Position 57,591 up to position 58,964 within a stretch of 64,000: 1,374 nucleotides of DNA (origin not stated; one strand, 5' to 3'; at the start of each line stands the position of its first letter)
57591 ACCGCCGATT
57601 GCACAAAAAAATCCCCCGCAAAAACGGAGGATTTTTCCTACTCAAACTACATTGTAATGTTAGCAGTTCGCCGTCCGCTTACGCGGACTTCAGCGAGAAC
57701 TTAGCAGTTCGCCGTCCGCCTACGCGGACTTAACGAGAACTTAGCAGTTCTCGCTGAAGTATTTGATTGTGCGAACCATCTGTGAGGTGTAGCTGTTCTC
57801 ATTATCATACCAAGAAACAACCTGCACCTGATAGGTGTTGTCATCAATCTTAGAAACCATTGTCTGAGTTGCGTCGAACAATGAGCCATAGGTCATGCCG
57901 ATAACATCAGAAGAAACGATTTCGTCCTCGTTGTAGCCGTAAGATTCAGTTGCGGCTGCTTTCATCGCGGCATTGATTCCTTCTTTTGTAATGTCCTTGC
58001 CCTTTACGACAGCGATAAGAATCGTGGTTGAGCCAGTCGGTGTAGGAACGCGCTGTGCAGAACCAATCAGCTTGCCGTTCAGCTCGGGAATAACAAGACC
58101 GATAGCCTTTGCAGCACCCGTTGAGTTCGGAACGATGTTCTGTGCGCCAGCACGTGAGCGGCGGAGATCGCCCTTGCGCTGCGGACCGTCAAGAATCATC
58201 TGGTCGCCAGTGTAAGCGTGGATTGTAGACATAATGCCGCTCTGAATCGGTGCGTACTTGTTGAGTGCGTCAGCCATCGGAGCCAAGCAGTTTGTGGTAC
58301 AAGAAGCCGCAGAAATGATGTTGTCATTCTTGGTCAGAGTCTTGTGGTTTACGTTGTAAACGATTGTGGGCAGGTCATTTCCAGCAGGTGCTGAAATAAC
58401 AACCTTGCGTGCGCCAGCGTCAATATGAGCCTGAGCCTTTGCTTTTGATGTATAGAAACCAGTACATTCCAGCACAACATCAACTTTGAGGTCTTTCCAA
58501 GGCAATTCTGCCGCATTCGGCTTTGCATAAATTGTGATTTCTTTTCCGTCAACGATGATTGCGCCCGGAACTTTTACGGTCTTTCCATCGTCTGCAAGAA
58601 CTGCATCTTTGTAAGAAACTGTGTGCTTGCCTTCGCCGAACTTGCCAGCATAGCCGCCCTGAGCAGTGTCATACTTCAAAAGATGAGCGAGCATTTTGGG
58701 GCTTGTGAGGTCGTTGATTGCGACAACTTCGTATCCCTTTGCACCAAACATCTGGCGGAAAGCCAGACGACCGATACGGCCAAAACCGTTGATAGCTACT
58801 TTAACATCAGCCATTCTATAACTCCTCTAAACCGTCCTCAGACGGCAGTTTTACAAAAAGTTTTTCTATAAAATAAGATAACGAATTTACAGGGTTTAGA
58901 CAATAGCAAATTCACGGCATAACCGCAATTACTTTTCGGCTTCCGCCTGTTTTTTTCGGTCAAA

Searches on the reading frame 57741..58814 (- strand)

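Call 65: search_protein_families(library=pfam, proteins=[window:57741-58814:-], max_evalue=0.00001)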
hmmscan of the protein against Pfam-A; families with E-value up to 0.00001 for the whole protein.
window:57741-58814:- (357 aa): 2 families
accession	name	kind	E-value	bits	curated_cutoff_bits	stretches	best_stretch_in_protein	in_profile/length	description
PF02800.25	Gp_dh_C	-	2.1e-48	164.4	24.4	1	177-336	1-158/158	Glyceraldehyde 3-phosphate dehydrogenase, C-terminal domain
PF00044.30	Gp_dh_N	-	3.1e-31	108.1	31.7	1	4-124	1-101/101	Glyceraldehyde 3-phosphate dehydrogenase, NAD binding domain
